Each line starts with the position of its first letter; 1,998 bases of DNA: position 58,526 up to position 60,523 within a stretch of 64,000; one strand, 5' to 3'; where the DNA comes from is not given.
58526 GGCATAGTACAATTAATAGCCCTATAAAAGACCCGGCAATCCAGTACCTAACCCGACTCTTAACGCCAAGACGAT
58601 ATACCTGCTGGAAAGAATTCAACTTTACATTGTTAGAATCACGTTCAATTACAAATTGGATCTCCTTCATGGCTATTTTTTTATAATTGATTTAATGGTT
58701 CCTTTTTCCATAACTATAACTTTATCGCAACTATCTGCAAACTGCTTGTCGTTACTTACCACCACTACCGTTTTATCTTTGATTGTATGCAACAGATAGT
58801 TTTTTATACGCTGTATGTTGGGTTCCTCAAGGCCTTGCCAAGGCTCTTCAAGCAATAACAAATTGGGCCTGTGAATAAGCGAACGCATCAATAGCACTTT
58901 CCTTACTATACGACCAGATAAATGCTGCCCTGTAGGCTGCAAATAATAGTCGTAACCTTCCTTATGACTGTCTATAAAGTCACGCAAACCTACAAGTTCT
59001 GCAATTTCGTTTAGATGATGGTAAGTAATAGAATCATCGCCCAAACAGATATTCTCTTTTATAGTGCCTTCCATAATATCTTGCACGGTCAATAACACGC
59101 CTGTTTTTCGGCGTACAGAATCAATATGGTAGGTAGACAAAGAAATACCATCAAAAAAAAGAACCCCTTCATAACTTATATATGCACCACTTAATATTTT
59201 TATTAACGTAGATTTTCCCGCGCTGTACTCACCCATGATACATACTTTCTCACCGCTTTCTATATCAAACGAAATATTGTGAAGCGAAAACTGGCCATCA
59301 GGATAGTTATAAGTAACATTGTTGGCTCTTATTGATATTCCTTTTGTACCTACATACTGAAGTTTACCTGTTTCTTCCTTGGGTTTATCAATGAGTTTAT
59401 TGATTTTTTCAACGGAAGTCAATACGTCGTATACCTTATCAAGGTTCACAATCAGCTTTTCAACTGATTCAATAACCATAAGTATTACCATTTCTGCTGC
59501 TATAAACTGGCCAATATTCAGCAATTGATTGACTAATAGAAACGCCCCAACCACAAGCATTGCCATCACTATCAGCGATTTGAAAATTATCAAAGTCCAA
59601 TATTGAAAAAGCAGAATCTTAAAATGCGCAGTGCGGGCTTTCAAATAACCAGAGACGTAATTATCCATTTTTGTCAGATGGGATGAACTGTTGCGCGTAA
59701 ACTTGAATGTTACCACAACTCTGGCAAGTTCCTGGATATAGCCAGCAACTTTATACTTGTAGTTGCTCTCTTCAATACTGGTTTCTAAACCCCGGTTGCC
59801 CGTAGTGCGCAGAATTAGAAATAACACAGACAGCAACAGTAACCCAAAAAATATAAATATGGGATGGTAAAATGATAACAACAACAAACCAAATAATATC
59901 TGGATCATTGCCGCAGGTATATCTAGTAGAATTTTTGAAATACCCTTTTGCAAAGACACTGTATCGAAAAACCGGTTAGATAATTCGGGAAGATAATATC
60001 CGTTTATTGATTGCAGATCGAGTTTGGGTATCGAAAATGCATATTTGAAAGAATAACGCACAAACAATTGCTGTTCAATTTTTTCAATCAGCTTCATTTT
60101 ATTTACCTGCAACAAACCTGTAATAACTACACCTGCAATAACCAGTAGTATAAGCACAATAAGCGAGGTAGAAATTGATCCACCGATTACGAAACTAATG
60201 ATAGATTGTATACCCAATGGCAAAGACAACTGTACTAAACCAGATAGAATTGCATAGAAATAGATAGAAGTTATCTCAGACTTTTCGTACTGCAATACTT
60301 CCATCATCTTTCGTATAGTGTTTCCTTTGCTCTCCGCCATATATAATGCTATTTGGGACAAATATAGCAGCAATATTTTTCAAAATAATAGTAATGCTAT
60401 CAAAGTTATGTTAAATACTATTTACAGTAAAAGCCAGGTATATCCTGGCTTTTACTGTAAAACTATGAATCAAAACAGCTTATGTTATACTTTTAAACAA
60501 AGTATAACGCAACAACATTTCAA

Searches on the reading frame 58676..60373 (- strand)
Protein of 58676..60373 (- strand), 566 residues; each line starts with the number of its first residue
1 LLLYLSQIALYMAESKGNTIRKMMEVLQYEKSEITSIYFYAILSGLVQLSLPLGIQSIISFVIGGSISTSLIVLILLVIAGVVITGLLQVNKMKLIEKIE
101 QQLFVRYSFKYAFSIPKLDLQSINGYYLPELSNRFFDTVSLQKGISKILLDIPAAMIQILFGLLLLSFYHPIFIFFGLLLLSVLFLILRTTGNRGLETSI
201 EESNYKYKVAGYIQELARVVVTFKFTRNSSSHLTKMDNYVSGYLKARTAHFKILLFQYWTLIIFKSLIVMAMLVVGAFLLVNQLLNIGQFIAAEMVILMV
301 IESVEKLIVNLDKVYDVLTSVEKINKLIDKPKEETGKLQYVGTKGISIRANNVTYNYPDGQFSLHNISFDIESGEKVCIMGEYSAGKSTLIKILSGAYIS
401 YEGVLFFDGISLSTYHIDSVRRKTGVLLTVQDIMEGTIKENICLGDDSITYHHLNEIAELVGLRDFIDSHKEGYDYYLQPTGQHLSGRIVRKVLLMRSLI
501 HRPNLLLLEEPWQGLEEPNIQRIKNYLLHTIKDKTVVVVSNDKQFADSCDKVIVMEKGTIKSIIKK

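Call 61: search_protein_families(library=pfam, proteins=[window:58676-60373:-], max_evalue=0.00001)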
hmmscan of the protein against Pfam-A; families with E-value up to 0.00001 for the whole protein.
window:58676-60373:- (566 aa): 2 families
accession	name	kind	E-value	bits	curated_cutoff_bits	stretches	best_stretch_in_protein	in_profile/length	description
PF00005.33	ABC_tran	-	7.2e-18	65.9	25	1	364-512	1-136/137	ABC transporter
PF00664.28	ABC_membrane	-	7.6e-08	32.8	28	1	39-302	6-272/274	ABC transporter transmembrane region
